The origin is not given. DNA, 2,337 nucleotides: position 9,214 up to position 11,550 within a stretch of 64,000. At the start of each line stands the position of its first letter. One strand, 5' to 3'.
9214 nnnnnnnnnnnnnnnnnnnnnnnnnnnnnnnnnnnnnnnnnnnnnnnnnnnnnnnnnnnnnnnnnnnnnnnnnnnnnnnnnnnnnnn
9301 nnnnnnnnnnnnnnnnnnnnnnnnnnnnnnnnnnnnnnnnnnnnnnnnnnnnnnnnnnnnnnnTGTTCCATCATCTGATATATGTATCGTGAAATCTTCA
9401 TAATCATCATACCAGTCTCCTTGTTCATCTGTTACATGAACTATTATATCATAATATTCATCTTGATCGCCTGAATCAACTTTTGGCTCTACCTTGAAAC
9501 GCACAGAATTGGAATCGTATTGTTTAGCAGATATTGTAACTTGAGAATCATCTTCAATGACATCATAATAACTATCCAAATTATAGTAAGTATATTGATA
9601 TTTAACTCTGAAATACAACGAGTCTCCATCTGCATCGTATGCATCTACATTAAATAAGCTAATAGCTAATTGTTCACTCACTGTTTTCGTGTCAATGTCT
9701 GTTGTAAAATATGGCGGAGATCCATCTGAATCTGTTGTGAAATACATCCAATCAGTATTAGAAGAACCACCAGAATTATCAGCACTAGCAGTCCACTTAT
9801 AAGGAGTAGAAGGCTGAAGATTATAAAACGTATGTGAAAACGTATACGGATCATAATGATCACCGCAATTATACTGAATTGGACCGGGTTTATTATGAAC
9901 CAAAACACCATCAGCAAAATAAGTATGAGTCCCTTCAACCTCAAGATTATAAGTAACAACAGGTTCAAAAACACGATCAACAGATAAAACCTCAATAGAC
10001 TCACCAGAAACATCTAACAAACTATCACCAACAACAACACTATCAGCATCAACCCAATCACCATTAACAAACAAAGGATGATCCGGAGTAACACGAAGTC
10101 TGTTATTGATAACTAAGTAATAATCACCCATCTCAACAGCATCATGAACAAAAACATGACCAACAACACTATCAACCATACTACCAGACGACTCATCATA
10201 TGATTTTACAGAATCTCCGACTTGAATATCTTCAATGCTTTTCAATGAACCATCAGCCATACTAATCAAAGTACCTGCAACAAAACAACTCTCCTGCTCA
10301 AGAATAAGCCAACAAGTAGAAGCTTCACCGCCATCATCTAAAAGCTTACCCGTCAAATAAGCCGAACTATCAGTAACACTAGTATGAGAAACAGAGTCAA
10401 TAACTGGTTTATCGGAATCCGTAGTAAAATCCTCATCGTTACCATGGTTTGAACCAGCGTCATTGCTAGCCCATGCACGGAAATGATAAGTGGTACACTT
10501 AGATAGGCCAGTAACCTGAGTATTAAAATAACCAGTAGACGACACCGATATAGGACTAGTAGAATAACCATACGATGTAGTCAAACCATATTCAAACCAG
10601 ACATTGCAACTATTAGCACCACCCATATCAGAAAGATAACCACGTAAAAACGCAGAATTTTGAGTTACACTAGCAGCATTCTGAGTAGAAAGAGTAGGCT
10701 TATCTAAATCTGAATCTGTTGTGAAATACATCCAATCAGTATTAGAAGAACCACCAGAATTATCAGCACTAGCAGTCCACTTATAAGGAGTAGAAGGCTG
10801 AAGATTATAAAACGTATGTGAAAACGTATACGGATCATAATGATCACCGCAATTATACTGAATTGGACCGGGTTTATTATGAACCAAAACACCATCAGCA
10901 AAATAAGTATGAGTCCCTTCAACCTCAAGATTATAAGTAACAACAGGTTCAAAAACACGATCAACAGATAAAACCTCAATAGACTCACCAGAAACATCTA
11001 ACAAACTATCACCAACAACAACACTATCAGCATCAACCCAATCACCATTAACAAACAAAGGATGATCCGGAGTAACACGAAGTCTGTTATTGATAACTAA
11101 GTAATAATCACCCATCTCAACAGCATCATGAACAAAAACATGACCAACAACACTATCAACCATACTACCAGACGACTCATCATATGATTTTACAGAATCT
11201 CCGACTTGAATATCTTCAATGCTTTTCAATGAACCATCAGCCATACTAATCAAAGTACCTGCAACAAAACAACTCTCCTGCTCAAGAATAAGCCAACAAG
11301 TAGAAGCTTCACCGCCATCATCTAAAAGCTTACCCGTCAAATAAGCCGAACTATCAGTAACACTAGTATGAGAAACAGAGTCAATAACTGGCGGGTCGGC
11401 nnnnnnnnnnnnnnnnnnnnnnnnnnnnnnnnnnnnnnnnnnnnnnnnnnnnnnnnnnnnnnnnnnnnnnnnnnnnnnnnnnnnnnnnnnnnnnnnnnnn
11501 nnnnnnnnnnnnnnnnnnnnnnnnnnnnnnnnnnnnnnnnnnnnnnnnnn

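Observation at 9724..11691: Hint (intein-like) domains inserted inside FN3-like domains of an archaeal giant surface protein look like BIL modules rather than inteins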

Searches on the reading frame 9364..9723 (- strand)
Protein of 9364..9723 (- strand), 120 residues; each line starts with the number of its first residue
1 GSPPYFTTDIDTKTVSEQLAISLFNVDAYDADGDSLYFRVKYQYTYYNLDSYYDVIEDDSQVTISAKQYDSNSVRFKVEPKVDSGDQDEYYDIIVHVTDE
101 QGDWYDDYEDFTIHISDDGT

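Call 57: search_protein_families(library=pfam, proteins=[window:9364-9723:-], max_evalue=1)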
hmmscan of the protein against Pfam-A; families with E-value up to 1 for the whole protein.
seq(120 aa): 2 families
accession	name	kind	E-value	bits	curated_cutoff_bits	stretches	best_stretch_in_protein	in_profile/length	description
PF21027.3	Sde0182_C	-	0.0026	18.8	27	1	27-101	8-69/83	Cellulose-binding protein Sde0182, C-terminal domain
PF21413.3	SHQ1-like_CS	-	0.19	12.2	27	1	4-87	2-82/93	SHQ1-like, CS domain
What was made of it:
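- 9364..9723 (-): 120-aa acidic beta-rich domain (aa 3144-3263) between FN3b2 and Hint3. Only weak Pfam hits. call 57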

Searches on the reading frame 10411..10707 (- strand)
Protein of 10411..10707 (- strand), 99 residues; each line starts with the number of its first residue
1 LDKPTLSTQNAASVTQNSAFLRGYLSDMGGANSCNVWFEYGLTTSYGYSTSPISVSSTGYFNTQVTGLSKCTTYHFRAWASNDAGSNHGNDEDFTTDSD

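Call 31: find_homologous_proteins(query=window:10411-10707:-, max_evalue=0.001)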
Query seq(99 aa): no candidate shares three 5-residue words with the query. No homologue found.
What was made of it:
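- Tried and rejected: It found nothing (call 31).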

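Call 57: search_protein_families(library=pfam, proteins=[window:10411-10707:-], max_evalue=1)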
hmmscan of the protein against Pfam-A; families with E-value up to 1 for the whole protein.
seq(99 aa): 2 families
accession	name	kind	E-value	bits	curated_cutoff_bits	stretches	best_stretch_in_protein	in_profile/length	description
PF25059.1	FN3_DSCAM-DSCAML_C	-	0.012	16.4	39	1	62-92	46-76/89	DSCAM/DSCAML C-terminal Fn3-like domain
PF16656.11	Pur_ac_phosph_N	-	0.027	15.4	30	1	40-87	44-84/93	Purple acid Phosphatase, N-terminal domain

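Call 68: search_protein_representatives(alignment_id=A2)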
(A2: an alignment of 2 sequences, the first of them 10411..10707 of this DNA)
Query: 2 sequences, 99 profile positions. Proteins with E-value up to 0.001 (for the whole library): 40059; up to 1e-10: 15156; up to 1e-30: 2373. The best 150 are listed.
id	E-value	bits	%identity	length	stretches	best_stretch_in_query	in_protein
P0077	0.0e+00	1709.3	-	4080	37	3-99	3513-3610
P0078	0.0e+00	1121.9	-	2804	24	3-96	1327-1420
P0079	3.1e-209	694.5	-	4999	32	3-99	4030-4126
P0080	2.8e-199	662.6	-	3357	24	3-96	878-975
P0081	9.9e-178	593.5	-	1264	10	1-98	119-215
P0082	9.0e-170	567.9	-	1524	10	3-97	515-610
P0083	1.5e-166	557.6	-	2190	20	3-98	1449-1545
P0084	1.1e-164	551.6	-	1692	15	2-96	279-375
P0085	6.0e-163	546.0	-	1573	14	3-98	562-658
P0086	9.5e-163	545.4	-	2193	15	2-96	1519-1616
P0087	6.2e-162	542.8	-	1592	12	4-96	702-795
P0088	1.7e-160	538.2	-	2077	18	4-97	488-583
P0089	2.8e-157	527.9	-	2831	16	3-97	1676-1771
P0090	7.6e-157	526.5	-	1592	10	4-96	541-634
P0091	1.2e-156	525.8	-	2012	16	29-96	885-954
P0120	5.1e-117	398.7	-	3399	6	1-99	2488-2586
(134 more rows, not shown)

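Call 70: list_cluster_members(proteins=[P0120])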
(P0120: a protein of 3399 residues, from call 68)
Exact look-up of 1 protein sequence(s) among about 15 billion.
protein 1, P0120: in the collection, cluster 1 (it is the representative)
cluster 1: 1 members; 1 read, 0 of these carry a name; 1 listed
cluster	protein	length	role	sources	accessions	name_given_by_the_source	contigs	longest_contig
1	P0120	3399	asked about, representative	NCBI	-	-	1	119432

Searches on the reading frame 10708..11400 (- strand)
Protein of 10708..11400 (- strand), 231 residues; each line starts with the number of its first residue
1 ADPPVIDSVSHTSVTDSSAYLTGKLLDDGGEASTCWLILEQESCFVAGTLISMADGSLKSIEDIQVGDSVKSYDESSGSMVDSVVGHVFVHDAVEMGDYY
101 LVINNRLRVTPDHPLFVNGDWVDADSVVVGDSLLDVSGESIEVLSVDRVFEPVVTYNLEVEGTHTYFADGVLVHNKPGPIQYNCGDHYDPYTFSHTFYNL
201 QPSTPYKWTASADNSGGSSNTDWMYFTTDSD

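Call 17: find_homologous_proteins(query=window:10708-11400:-, max_evalue=0.00001)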
Query seq(231 aa) (231 aa): 76 proteins with E <= 0.00001 among 482 candidates.
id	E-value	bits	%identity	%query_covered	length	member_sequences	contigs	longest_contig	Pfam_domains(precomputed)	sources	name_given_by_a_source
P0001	7.6e-37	145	54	53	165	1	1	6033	PF07591.16,PF05203.22,PF01079.26,PF14890.12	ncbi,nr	ncbi:MAG: hypothetical protein FE038_01845 [Thermoplasmata archaeon]|nr:MAG: hypothetical protein FE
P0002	9.0e-36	142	50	58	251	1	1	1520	PF07591.16,PF14623.12,PF05203.22,PF01079.26,PF14890.12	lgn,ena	-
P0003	1.3e-30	125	56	51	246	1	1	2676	PF07591.16,PF14623.12,PF05203.22,PF01079.26,PF13403.12,PF14890.12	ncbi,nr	ncbi:MAG TPA: hypothetical protein ENG74_03965, partial [Thermoplasmatales archaeon]|nr:hypothetical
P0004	7.0e-29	119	41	68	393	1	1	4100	PF07591.16,PF14623.12,PF05203.22,PF01079.26,PF14890.12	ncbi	-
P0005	5.6e-26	110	36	61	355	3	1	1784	PF07591.16,PF05203.22,PF01079.26,PF13403.12,PF08517.18,PF14890.12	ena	-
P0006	8.1e-26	109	48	58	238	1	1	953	PF07591.16,PF14623.12,PF05203.22,PF14890.12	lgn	-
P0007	5.3e-24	103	48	58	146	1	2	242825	PF07591.16,PF14623.12,PF05203.22,PF01079.26,PF14890.12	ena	-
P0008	1.3e-23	102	46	58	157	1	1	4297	PF07591.16,PF14623.12,PF05203.22,PF14890.12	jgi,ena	-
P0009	7.9e-22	96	43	57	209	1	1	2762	PF07591.16,PF14623.12,PF14890.12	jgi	jgi:hypothetical protein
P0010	2.0e-21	95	45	53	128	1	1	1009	PF07591.16,PF14890.12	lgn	-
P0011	1.2e-18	86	37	65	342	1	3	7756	PF07591.16,PF13403.12,PF14890.12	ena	-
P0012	6.5e-18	83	42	56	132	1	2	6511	PF07591.16,PF14890.12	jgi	jgi:hypothetical protein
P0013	7.8e-17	80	39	57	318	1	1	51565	PF07591.16,PF01079.26,PF13403.12,PF14890.12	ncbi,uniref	ncbi:polymorphic toxin-type HINT domain-containing protein, partial [Leptospira licerasiae]|uniref:p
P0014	2.5e-15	75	39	58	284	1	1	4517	PF07591.16,PF14623.12,PF05203.22,PF01079.26,PF14890.12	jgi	jgi:hypothetical protein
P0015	3.6e-15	74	37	63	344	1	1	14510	PF07591.16,PF01079.26,PF13403.12,PF14890.12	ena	-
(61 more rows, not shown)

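Call 25: find_related_loci(query=window:10708-11400:-, collection=genome_contigs, flank=10000)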
Query seq(231 aa) (231 aa) in genome_contigs; peptide patterns used: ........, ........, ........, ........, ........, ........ (x = any residue, [..] = any of these).
272 stretches matched a pattern; 141 encode a relative of the query (tblastn E <= 1e-3); the best 80 are kept; 78 distinct loci.
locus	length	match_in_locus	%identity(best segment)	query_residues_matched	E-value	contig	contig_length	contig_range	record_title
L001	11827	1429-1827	46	42-175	3e-34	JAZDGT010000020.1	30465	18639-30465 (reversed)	MAG: Methanobacteriota archaeon isolate MEGAHIT-group-0.28 k141_132201, whole genome shotgun sequence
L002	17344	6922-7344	43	40-179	1e-33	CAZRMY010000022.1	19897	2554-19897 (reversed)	MAG TPA_asm: uncultured Thermoplasmatales archaeon isolate SRP332253_co2_79 genome assembly, contig: NODE_2528_length_19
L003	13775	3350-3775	42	40-182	3e-28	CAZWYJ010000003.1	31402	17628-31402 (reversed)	MAG TPA_asm: uncultured Gammaproteobacteria bacterium isolate SRP294416_co1_128 genome assembly, contig: NODE_2468_lengt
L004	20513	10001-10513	36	14-189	1e-23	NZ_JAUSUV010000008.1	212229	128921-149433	Croceifilum oryzae strain DSM 46876 Ga0454092_08, whole genome shotgun sequence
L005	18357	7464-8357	37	37-178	4e-23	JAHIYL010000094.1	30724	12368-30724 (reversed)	MAG: Nanoarchaeota archaeon isolate Modern_marine.mb.116 Modern_marine.mb.116_k141_867521, whole genome shotgun sequence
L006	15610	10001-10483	35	12-176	7e-23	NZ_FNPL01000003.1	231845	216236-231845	Thermoactinomyces sp. DSM 45892, whole genome shotgun sequence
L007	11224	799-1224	43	38-176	9e-23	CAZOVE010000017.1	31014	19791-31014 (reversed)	MAG TPA_asm: uncultured Oscillospiraceae bacterium isolate SRP315200_co1_462 genome assembly, contig: NODE_2112_length_3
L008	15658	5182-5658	34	14-176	1e-22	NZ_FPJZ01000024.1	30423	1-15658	Thermoactinomyces sp. DSM 45891, whole genome shotgun sequence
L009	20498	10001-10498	39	18-176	4e-22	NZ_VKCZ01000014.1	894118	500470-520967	Microlunatus speluncae strain SYSU K12189 K189_Contig1, whole genome shotgun sequence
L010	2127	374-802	39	42-180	5e-22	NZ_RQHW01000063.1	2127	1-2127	Leptospira idonii strain 201300427 NODE_53_covk_30.1751_covr_58.59_cutoff_40, whole genome shotgun sequence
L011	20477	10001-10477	33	14-176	9e-22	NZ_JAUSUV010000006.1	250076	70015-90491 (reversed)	Croceifilum oryzae strain DSM 46876 Ga0454092_06, whole genome shotgun sequence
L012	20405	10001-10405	39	42-175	4e-21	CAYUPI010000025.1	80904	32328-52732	MAG TPA_asm: uncultured Verrucomicrobiota bacterium isolate binchicken_co185_233 genome assembly, contig: NODE_402_lengt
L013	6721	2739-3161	40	44-174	5e-21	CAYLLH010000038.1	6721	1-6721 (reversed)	MAG TPA_asm: uncultured Thermoplasmatales archaeon isolate SRP067234_co1_161 genome assembly, contig: k99_830813, whole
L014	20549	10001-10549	37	44-224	6e-21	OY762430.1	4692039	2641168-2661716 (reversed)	MAG: Geopsychrobacteraceae bacterium isolate 31ebb314-3b6f-4c34-9fd3-1c731cc0fcc3 genome assembly, chromosome: 1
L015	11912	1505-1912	36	43-185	1e-20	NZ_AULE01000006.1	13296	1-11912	Paenibacillus taiwanensis DSM 18679 H509DRAFT_scaffold00015.15_C, whole genome shotgun sequence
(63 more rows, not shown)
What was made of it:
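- Closest known: PT-HINT. Same: Most database relatives are of this type (calls 17, 25).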

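Call 41: find_related_loci(query=window:10708-11400:-, collection=metagenome_contigs, flank=10000)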
Query seq(231 aa) (231 aa) in metagenome_contigs; peptide patterns used: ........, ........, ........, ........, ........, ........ (x = any residue, [..] = any of these).
389 stretches matched a pattern; 199 encode a relative of the query (tblastn E <= 1e-3); the best 80 are kept; 80 distinct loci.
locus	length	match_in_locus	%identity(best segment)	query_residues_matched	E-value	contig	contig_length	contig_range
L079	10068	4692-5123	46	43-189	6e-38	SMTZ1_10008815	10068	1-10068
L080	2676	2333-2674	56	40-157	9e-37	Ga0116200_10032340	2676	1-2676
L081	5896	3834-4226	47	44-179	3e-33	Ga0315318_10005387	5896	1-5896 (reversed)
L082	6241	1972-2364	47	44-179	3e-33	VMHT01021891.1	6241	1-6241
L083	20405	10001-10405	45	44-181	2e-29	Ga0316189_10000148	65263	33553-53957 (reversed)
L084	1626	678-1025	46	43-161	2e-29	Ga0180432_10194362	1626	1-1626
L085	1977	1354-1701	45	43-161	1e-28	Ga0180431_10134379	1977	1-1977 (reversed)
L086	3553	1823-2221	39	43-178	2e-25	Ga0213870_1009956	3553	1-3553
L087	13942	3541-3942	46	40-176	1e-23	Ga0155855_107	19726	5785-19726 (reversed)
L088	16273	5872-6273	46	40-176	9e-24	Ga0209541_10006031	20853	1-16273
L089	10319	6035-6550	32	2-173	5e-23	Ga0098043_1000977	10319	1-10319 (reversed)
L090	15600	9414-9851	38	43-192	6e-21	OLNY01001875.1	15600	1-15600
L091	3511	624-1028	40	43-175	1e-20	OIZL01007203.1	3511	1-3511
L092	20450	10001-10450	38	43-186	3e-20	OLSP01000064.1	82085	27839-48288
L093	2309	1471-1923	38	44-179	4e-20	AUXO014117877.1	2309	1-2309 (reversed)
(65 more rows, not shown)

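Call 63: search_protein_families(library=pfam, proteins=[L087:367-5841:+, L001:1015-3777:+, L079:4170-7451:+, L002:3994-10000:+, L086:1619-3553:+], max_evalue=0.001)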
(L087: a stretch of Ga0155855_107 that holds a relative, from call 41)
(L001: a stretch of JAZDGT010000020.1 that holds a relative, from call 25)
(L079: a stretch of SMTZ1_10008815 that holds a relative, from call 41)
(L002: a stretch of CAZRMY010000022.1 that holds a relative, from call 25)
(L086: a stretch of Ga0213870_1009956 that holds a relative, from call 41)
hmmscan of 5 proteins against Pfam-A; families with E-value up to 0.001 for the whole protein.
L087:367-5841:+ (1825 aa): 8 families
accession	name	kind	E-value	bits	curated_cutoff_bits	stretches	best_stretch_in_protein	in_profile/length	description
PF07591.16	PT-HINT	-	1.7e-14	54.7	27.7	1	1076-1192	7-130/137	Pretoxin HINT domain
PF13205.12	Big_5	-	3.7e-10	40.9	23.6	1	178-273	3-105/105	Bacterial Ig-like domain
PF07703.20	A2M_BRD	-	3.7e-10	40.7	22.7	1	887-1019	8-139/140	Alpha-2-macroglobulin bait region domain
PF05203.21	Hom_end_hint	-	8.9e-10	39.4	32.1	1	1063-1134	1-78/228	Hom_end-associated Hint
PF00207.28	A2M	-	3.1e-07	30.6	21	1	1206-1276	1-72/92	Alpha-2-macroglobulin family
PF14623.11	Vint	-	1.4e-06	28.7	27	1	1062-1145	1-78/166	Hint-domain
PF01079.26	Hint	-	4.7e-06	26.8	29.7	1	1054-1105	4-54/213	Hint module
PF17973.7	bMG10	-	2e-05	25.2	26.2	1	1690-1807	5-126/131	Bacterial Alpha-2-macroglobulin MG10 domain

L001:1015-3777:+ (921 aa): 7 families
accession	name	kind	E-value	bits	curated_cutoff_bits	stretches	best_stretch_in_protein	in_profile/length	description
PF13385.13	Laminin_G_3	-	5.1e-18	66.1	27.6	1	734-894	1-150/151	Concanavalin A-like lectin/glucanases superfamily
PF10102.14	DUF2341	-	9.1e-09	36.1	23.4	1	622-686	1-65/84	Domain of unknown function (DUF2341)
PF00801.26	PKD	-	5.5e-08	33.1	23.5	1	498-573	14-79/80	PKD domain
PF05203.21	Hom_end_hint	-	1.5e-06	28.8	32.1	1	141-167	1-27/228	Hom_end-associated Hint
PF01079.26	Hint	-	1.5e-06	28.4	29.7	1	138-217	10-91/213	Hint module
PF14623.11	Vint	-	2.2e-05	24.8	27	1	141-238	2-90/166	Hint-domain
PF07591.16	PT-HINT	-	0.00044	21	27.7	0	156-272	9-137/137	Pretoxin HINT domain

L079:4170-7451:+ (1094 aa): 11 families
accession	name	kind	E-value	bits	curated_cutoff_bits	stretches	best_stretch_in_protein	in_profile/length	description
PF07591.16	PT-HINT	-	4.5e-17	63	27.7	1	186-302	5-127/137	Pretoxin HINT domain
PF13229.12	Beta_helix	-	1.6e-16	60.8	25.9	2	50-177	19-149/158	Right handed beta helix region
PF05048.19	NosD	-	2.1e-11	44.1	23.6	1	49-173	34-157/212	Periplasmic copper-binding protein (NosD)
PF14890.11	Intein_splicing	-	1.5e-09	38.3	35.8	1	185-304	3-155/155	Intein splicing domain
PF19077.6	Big_13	-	5.9e-09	36.8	27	0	758-830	35-102/102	Bacterial Ig-like domain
PF13750.12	Big_3_3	-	4.7e-07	30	27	1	789-847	2-60/157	Bacterial Ig-like domain (group 3)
PF05203.21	Hom_end_hint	-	3.6e-06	27.6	32.1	1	176-205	1-30/228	Hom_end-associated Hint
PF22352.2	K319L-like_PKD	-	2.9e-05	24.4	27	1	752-822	13-81/84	K319L-like, PKD domain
PF12708.12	Pect-lyase_RHGA_epim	-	0.0001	22.6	27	1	33-121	124-208/213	Rhamnogalacturonase A/epimerase, pectate lyase-like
PF14623.11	Vint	-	0.00016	21.9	27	1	175-251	1-71/166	Hint-domain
PF01079.26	Hint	-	0.00019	21.6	29.7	1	174-252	11-94/213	Hint module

L002:3994-10000:+ (2002 aa): 8 families
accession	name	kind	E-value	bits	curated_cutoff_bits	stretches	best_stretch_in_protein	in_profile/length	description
PF00082.27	Peptidase_S8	-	3.4e-36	125.5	21.8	1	539-753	1-272/288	Subtilase family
PF10102.14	DUF2341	-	4.3e-09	37.1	23.4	1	107-193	1-79/84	Domain of unknown function (DUF2341)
PF07591.16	PT-HINT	-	9.4e-08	32.8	27.7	1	991-1112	5-129/137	Pretoxin HINT domain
PF14890.11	Intein_splicing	-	9.8e-08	32.4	35.8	0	988-1058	1-78/155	Intein splicing domain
PF01079.26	Hint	-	1.1e-06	28.9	29.7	1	979-1057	11-91/213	Hint module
PF14623.11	Vint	-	8.1e-06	26.2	27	1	980-1062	1-74/166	Hint-domain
PF05203.21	Hom_end_hint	-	1.8e-05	25.3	32.1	1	981-1012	1-32/228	Hom_end-associated Hint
PF13403.11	Hint_2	-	6.1e-05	23.9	28.4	1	981-1108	2-138/147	Hint domain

L086:1619-3553:+ (645 aa): 6 families
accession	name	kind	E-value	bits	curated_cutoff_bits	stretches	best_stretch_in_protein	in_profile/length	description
PF07591.16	PT-HINT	-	2.6e-12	47.6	27.7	1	84-197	8-135/137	Pretoxin HINT domain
PF09136.16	Glucodextran_B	-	1.7e-09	37.9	27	1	529-603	1-70/83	Glucodextranase, domain B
PF00041.27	fn3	-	2.4e-08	34.5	25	1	306-385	2-82/84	Fibronectin type III domain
PF14890.11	Intein_splicing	-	8e-07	29.4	35.8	1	85-198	81-155/155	Intein splicing domain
PF05203.21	Hom_end_hint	-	1.2e-06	29.2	32.1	1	70-99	1-30/228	Hom_end-associated Hint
PF14623.11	Vint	-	0.00011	22.5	27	1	69-152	1-78/166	Hint-domain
